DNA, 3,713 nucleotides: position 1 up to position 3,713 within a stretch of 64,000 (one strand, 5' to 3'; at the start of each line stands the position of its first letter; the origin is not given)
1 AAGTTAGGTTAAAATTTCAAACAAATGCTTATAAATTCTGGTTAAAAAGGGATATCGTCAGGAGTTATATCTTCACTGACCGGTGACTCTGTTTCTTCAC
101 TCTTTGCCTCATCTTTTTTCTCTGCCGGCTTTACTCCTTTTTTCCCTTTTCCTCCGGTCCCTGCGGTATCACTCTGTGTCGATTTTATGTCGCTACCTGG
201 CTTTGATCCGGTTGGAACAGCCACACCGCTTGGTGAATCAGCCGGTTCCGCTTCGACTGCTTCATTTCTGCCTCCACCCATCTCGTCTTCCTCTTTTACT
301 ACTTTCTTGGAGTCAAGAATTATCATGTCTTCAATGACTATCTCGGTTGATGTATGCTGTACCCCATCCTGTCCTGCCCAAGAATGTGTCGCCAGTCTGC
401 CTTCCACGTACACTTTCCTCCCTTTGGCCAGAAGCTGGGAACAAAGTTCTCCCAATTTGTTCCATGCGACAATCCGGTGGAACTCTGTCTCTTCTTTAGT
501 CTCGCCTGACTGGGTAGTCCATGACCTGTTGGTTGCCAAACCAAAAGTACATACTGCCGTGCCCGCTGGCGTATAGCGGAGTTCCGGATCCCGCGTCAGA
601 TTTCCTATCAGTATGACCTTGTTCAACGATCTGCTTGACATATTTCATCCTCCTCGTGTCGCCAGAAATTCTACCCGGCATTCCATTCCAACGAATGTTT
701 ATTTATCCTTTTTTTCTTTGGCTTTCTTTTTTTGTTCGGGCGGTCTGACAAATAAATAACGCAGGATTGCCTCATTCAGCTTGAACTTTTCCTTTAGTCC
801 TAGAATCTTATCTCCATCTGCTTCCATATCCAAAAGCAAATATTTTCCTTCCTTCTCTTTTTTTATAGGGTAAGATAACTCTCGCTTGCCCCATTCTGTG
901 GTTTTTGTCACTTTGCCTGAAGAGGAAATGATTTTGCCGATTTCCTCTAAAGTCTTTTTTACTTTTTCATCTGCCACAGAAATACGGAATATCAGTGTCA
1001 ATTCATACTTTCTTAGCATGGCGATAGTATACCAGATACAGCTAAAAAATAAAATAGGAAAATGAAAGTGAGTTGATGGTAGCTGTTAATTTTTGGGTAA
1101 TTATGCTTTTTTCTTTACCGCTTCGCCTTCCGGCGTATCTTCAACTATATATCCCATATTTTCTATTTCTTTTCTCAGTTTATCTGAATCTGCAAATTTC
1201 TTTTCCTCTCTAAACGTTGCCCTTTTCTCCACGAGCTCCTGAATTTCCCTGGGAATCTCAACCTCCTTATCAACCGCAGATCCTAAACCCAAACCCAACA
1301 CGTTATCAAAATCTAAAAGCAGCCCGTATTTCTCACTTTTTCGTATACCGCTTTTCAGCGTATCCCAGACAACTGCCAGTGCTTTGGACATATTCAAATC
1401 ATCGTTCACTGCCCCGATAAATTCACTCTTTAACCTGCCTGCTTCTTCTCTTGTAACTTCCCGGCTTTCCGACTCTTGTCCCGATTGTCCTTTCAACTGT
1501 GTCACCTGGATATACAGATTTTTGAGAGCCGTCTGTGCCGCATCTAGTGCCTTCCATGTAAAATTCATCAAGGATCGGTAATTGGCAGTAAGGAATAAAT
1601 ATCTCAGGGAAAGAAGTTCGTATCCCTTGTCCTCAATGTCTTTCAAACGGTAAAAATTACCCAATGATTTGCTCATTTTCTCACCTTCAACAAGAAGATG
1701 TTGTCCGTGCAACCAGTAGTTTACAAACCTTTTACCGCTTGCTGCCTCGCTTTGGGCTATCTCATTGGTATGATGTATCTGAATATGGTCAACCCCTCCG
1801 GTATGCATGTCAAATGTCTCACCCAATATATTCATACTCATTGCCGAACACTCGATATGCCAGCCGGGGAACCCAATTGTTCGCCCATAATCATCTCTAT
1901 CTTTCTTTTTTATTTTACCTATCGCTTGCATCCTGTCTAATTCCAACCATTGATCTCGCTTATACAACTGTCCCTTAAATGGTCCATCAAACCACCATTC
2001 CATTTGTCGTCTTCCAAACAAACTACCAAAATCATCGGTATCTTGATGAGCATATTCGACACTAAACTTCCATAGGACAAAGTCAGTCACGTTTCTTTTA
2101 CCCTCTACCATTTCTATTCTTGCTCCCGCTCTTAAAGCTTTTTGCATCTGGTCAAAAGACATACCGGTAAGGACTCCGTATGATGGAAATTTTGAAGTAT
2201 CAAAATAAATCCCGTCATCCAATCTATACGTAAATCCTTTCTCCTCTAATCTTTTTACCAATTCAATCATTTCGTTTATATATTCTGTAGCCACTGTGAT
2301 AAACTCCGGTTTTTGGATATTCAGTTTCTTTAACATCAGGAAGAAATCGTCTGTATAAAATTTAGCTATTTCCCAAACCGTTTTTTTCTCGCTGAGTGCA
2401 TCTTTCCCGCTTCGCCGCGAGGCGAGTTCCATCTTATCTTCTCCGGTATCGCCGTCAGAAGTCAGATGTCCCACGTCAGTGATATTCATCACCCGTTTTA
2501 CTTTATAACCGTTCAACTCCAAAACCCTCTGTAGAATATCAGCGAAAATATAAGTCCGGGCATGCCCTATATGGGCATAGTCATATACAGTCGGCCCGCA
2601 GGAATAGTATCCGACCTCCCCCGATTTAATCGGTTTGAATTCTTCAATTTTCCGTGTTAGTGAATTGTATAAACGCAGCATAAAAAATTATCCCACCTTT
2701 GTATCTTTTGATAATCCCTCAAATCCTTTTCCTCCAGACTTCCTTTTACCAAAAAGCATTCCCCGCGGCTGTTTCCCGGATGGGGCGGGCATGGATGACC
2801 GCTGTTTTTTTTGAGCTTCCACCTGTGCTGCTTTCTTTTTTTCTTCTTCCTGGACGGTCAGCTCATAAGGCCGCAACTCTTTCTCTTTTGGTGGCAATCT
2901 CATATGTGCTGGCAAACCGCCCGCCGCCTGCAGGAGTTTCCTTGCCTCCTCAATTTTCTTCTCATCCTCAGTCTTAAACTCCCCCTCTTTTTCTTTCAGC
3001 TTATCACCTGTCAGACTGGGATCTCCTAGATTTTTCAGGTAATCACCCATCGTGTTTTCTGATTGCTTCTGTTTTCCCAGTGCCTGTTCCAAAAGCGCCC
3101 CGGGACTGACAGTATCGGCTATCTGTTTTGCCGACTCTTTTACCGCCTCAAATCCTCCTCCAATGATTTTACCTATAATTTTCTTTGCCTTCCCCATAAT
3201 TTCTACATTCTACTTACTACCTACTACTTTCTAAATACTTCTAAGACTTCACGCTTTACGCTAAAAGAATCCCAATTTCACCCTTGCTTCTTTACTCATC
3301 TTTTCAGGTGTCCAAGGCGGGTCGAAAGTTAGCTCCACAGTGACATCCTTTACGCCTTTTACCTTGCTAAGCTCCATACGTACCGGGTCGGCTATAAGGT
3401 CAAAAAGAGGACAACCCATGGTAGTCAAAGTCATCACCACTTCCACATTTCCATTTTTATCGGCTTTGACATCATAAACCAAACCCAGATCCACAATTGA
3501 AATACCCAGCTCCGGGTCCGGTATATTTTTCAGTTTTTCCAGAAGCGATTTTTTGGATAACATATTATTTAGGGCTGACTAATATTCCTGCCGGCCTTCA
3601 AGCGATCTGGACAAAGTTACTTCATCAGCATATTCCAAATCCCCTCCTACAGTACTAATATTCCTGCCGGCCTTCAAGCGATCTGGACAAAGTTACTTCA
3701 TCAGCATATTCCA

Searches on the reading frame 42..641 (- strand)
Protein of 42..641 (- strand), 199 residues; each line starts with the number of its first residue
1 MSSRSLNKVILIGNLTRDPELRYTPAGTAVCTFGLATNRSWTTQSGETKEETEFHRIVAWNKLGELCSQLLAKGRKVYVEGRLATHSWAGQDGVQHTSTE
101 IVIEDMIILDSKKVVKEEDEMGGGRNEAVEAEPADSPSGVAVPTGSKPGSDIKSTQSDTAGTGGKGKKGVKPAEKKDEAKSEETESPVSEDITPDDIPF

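Call 79: search_protein_families(library=pfam, proteins=[window:42-641:-], max_evalue=0.001)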
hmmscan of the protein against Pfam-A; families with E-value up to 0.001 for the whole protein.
window:42-641:- (199 aa): 2 families
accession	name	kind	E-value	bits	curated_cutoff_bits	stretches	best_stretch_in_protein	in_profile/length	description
PF00436.31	SSB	-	3.3e-38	130.4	26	1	6-107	1-102/104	Single-strand binding protein family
PF22657.2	SSB_1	-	4.6e-06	27.2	27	1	7-87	1-79/91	Another single-strand binding protein family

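Call 98: find_encoding_contigs(protein=window:42-641:-, flank=10000, max_places=3)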
Protein window:42-641:- (199 aa): 1 contig read that carries it; 1 place shown.
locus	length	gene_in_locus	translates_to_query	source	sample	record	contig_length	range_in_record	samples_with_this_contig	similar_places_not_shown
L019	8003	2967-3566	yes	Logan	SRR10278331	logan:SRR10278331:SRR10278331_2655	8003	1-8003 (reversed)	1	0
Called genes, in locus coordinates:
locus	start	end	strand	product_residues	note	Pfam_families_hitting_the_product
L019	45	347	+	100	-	PF01883:FeS_assembly_P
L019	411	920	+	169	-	-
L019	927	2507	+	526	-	PF00133:tRNA-synt_1 (faint), PF01406:tRNA-synt_1e, PF09334:tRNA-synt_1g (faint), PF01406:tRNA-synt_1e, PF23493:CysS_C (weak)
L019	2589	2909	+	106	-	PF01250:Ribosomal_S6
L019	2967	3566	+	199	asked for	PF00436:SSB, PF22657:SSB_1 (weak)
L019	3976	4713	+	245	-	-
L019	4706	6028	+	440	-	PF22694:CtpB_N-like (weak), PF00595:PDZ, PF13180:PDZ_2, PF17820:PDZ_6, PF03572:Peptidase_S41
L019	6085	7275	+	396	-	PF00089:Trypsin, PF13365:Trypsin_2, PF00595:PDZ, PF13180:PDZ_2, PF17820:PDZ_6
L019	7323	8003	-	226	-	?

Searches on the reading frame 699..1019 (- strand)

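Call 79: search_protein_families(library=pfam, proteins=[window:699-1019:-], max_evalue=0.001)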
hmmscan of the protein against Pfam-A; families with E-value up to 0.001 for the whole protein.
window:699-1019:- (106 aa): 1 family
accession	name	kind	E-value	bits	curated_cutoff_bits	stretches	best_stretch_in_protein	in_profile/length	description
PF01250.22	Ribosomal_S6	-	1.8e-25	89.4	27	1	4-92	1-90/90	Ribosomal protein S6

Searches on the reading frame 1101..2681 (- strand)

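Call 79: search_protein_families(library=pfam, proteins=[window:1101-2681:-], max_evalue=0.001)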
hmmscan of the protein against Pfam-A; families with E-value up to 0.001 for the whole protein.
window:1101-2681:- (526 aa): 5 families
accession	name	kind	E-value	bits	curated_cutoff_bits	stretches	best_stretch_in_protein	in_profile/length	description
PF01406.26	tRNA-synt_1e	-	2.7e-86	290.1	27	2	15-209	2-176/301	tRNA synthetases class I (C) catalytic domain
PF09334.17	tRNA-synt_1g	-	1.8e-10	40.6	20.1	2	302-379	294-371/391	tRNA synthetases class I (M)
PF00133.28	tRNA-synt_1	-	2.5e-10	40.2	22.7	1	30-162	32-167/414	tRNA synthetases class I (I, L, M and V)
PF23493.1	CysS_C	-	7.2e-06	26.5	23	1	475-517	3-45/51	Cysteinyl-tRNA ligase anticodon binding domain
PF00750.26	tRNA-synt_1d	-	0.00037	20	23.3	0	29-72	28-71/349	tRNA synthetases class I (R), catalytic domain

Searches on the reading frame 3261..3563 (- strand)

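Call 79: search_protein_families(library=pfam, proteins=[window:3261-3563:-], max_evalue=0.001)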
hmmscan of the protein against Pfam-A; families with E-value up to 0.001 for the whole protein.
window:3261-3563:- (100 aa): 1 family
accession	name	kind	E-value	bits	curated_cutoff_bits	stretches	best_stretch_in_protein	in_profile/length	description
PF01883.24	FeS_assembly_P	-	3.6e-20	72.4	23.5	1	7-77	4-72/73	Iron-sulfur cluster assembly protein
